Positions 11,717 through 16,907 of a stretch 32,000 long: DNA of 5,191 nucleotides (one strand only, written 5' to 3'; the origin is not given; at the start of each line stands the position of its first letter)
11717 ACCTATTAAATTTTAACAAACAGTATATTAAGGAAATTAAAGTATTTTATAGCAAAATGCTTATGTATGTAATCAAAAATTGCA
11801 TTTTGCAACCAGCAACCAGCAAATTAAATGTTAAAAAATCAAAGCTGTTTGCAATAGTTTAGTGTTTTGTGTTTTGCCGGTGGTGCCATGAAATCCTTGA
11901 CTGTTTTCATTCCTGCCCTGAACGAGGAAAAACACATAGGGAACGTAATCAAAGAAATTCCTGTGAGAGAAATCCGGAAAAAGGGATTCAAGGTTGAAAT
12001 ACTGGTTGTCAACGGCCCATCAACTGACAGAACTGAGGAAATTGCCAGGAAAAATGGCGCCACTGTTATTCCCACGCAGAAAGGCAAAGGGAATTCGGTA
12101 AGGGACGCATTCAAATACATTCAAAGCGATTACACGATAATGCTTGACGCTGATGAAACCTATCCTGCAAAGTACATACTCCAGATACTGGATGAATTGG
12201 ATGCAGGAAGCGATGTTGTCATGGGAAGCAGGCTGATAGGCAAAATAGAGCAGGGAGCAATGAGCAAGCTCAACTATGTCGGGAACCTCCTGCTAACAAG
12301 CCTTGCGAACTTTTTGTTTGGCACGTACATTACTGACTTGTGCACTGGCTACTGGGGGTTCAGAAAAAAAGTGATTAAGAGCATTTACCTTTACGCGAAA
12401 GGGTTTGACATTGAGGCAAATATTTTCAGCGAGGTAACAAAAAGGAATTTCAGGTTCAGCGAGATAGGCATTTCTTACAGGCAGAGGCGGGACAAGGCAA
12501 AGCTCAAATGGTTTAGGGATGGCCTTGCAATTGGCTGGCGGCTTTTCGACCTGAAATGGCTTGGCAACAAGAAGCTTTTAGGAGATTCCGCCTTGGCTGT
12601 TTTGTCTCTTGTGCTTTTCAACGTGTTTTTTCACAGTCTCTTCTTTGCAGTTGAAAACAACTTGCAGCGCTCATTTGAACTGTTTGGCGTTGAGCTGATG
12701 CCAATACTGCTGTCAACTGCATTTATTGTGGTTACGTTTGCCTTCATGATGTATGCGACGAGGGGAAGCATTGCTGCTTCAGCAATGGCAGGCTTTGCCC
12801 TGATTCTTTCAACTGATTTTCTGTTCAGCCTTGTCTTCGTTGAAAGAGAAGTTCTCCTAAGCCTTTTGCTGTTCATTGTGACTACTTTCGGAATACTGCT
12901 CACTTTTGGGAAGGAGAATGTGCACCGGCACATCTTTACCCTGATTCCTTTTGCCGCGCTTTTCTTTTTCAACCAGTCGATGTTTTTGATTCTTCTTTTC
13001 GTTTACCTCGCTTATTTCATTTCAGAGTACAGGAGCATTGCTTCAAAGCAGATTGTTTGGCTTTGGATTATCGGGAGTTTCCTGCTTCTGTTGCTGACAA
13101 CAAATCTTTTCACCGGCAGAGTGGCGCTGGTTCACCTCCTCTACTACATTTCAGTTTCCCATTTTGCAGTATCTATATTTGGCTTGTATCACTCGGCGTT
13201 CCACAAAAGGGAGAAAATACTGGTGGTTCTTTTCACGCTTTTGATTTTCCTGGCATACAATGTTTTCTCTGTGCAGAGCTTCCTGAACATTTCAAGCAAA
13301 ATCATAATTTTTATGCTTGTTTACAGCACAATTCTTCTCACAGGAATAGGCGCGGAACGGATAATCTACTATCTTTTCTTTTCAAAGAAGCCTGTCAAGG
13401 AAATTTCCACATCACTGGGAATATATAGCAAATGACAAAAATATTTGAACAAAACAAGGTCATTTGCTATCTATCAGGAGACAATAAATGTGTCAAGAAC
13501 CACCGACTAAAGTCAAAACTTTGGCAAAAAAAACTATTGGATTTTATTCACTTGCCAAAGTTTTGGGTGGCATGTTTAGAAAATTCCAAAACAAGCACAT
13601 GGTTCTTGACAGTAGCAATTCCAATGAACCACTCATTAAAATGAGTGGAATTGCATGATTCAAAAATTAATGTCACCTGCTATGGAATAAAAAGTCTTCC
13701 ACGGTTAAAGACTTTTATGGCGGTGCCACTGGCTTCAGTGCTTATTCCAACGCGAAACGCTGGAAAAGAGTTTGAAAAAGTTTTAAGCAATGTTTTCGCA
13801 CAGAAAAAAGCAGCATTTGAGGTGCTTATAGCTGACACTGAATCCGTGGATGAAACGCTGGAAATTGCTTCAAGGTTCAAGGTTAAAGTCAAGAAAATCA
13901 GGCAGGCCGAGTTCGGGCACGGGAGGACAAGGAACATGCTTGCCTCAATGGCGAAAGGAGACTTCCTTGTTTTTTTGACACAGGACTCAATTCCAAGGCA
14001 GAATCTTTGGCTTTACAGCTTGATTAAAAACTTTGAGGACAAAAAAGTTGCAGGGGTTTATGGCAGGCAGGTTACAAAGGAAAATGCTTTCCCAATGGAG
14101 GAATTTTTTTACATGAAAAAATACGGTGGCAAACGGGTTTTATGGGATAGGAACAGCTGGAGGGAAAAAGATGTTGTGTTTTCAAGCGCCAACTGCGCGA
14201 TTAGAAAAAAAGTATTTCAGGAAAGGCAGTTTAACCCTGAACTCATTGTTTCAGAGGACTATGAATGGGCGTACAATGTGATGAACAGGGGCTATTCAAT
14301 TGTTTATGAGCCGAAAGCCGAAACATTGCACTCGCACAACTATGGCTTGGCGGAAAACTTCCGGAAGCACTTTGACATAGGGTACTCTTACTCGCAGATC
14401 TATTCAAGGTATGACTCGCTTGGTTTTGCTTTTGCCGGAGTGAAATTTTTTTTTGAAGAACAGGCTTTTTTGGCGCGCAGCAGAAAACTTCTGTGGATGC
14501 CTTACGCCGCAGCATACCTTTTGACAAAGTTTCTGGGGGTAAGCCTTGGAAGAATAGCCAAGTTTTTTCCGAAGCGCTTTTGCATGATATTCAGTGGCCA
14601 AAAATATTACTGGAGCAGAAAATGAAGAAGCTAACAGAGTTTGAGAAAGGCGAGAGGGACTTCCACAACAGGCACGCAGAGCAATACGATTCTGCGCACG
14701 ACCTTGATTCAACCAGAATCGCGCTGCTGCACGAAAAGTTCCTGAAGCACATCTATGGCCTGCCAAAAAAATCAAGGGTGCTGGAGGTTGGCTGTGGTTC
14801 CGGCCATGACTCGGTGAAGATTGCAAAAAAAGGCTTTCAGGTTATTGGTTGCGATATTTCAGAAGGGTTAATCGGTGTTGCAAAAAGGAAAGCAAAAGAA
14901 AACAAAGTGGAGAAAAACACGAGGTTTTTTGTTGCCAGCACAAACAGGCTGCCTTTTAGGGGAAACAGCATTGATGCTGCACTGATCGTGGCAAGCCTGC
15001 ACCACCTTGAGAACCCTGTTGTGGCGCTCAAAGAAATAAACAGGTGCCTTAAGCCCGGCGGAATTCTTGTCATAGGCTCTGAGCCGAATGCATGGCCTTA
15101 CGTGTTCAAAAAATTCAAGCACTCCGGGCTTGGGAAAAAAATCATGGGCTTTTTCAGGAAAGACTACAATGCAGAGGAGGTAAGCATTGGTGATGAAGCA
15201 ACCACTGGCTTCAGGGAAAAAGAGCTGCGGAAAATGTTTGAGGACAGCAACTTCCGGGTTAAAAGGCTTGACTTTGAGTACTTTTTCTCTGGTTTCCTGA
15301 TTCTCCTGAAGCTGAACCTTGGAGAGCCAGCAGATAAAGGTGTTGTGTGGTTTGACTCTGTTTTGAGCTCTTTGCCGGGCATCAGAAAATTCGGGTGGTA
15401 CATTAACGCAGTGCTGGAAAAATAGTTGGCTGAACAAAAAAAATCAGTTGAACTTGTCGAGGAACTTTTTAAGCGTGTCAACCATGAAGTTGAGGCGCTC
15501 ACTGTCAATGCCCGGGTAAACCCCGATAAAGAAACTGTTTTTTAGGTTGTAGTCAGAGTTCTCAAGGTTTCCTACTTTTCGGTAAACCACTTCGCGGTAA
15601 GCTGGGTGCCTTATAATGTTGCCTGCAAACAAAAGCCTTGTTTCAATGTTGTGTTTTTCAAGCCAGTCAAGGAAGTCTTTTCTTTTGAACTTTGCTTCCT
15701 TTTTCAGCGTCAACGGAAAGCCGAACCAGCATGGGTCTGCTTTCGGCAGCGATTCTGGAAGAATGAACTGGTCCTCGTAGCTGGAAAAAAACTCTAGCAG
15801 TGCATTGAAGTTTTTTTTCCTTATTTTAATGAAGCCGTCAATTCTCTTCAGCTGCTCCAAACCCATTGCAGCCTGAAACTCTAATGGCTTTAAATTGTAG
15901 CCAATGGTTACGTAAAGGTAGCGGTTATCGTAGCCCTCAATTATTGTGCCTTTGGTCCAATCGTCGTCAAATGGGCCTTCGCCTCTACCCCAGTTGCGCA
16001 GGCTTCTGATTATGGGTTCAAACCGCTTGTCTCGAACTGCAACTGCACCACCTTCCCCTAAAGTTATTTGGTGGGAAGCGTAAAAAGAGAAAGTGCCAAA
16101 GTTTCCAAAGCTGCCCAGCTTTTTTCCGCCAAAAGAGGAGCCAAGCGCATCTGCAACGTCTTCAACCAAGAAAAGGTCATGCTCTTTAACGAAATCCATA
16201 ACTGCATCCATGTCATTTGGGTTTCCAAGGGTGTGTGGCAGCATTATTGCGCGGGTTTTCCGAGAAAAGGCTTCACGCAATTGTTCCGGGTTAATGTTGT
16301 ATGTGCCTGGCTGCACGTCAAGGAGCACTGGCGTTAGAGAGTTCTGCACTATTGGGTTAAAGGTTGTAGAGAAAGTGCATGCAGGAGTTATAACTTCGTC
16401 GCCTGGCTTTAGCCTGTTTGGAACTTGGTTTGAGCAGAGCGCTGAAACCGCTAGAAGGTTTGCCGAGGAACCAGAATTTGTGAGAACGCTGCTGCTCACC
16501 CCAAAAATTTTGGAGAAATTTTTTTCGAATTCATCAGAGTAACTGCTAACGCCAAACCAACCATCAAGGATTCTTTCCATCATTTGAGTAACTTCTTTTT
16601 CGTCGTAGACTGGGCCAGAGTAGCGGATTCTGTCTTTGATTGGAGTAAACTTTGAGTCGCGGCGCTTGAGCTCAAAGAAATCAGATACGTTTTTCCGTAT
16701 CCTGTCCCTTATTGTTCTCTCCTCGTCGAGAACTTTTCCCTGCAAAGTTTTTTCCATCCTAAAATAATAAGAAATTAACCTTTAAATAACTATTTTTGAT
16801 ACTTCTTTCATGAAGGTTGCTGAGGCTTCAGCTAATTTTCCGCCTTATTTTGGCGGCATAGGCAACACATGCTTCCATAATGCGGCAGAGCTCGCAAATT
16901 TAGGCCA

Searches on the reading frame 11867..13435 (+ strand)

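Call 56: search_protein_families(library=pfam, proteins=[window:11867-13435:+], max_evalue=0.001)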
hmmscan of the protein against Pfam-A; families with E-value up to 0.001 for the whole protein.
window:11867-13435:+ (522 aa): 2 families
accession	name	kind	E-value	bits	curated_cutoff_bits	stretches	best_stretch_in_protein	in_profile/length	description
PF00535.33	Glycos_transf_2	-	7.7e-22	78.4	23.3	1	12-172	1-166/168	Glycosyl transferase family 2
PF13641.12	Glyco_tranf_2_3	-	6.3e-06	26.8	27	1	11-108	3-108/230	Glycosyltransferase like family 2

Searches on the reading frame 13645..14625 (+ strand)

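Call 56: search_protein_families(library=pfam, proteins=[window:13645-14625:+], max_evalue=0.001)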
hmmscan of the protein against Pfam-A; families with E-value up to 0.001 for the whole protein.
window:13645-14625:+ (326 aa): 4 families
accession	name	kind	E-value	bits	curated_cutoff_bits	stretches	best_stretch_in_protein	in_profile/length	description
PF00535.33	Glycos_transf_2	-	5.1e-22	79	23.3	1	31-192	1-165/168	Glycosyl transferase family 2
PF13641.12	Glyco_tranf_2_3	-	2.8e-12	47.6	27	1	30-241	3-223/230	Glycosyltransferase like family 2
PF10111.15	Glyco_tranf_2_2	-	2.2e-06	27.8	27.3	1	31-243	1-232/276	Glycosyltransferase like family 2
PF13632.12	Glyco_trans_2_3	-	3.8e-05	24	27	0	178-298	71-174/198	Glycosyl transferase family group 2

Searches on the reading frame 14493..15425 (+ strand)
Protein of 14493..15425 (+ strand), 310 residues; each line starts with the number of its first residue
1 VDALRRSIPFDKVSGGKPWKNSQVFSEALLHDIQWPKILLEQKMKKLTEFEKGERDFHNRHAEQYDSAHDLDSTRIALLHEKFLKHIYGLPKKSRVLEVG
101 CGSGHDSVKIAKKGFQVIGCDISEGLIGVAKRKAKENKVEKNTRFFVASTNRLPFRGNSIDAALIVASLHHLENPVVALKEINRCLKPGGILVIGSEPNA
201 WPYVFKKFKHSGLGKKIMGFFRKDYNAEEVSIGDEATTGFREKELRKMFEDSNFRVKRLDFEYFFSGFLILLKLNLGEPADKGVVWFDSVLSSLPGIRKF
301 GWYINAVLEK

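Call 56: search_protein_families(library=pfam, proteins=[window:14493-15425:+], max_evalue=0.001)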
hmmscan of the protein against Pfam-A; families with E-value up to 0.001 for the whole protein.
window:14493-15425:+ (310 aa): 15 families
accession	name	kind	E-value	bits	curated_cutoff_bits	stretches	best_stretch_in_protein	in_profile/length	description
PF08241.18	Methyltransf_11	-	2e-25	89.7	21.2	1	97-194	1-95/95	Methyltransferase domain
PF13649.12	Methyltransf_25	-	6.4e-23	81.7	27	1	96-190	1-97/97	Methyltransferase domain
PF13847.12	Methyltransf_31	-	8.1e-20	71.4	27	1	92-197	3-112/145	Methyltransferase domain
PF13489.12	Methyltransf_23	-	2.9e-18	66.6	27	1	80-256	13-161/164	Methyltransferase domain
PF01209.24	Ubie_methyltran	-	4.4e-18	65.9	20.1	1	58-195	13-152/233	ubiE/COQ5 methyltransferase family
PF08242.18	Methyltransf_12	-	5.3e-18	66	30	1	97-192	1-98/98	Methyltransferase domain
PF03291.22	mRNA_G-N7_MeTrfase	-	3.9e-07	29.9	26.6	1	79-215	48-198/315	mRNA (guanine-N(7))-methyltransferase domain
PF06325.19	PrmA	-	1.3e-06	28.6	22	1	92-194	161-258/296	Ribosomal protein L11 methyltransferase (PrmA)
PF05724.17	TPMT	-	2.7e-06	27.6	26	1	72-147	18-93/218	Thiopurine S-methyltransferase (TPMT)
PF08003.17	Methyltransf_9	-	8.9e-06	25.3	23.8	1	80-195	104-218/315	Protein of unknown function (DUF1698)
PF01135.25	PCMT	-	2.5e-05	24.6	20.3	1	79-196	61-173/210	Protein-L-isoaspartate(D-aspartate) O-methyltransferase (PCMT)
PF03848.20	TehB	-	4e-05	23.6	20.4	1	92-194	30-132/193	Tellurite resistance protein TehB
PF05148.21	Methyltransf_8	-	0.00016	22.1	27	1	120-194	77-156/219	Hypothetical methyltransferase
PF13679.12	Methyltransf_32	-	0.00038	20.9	27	1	81-170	14-109/143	Methyltransferase domain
PF05175.20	MTS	-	0.00047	20.3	23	1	84-148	28-88/170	Methyltransferase small domain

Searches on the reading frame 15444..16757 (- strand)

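Call 56: search_protein_families(library=pfam, proteins=[window:15444-16757:-], max_evalue=0.001)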
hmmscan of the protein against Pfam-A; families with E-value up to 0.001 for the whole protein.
window:15444-16757:- (437 aa): 3 families
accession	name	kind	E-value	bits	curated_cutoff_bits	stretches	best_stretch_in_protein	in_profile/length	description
PF01041.23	DegT_DnrJ_EryC1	-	6.4e-84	282.7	19.8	1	53-429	4-359/360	DegT/DnrJ/EryC1/StrS aminotransferase family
PF01053.26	Cys_Met_Meta_PP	-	4.3e-05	22.7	27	1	75-200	55-173/381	Cys/Met metabolism PLP-dependent enzyme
PF01212.27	Beta_elim_lyase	-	0.00011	22.1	27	1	71-202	31-170/288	Beta-eliminating lyase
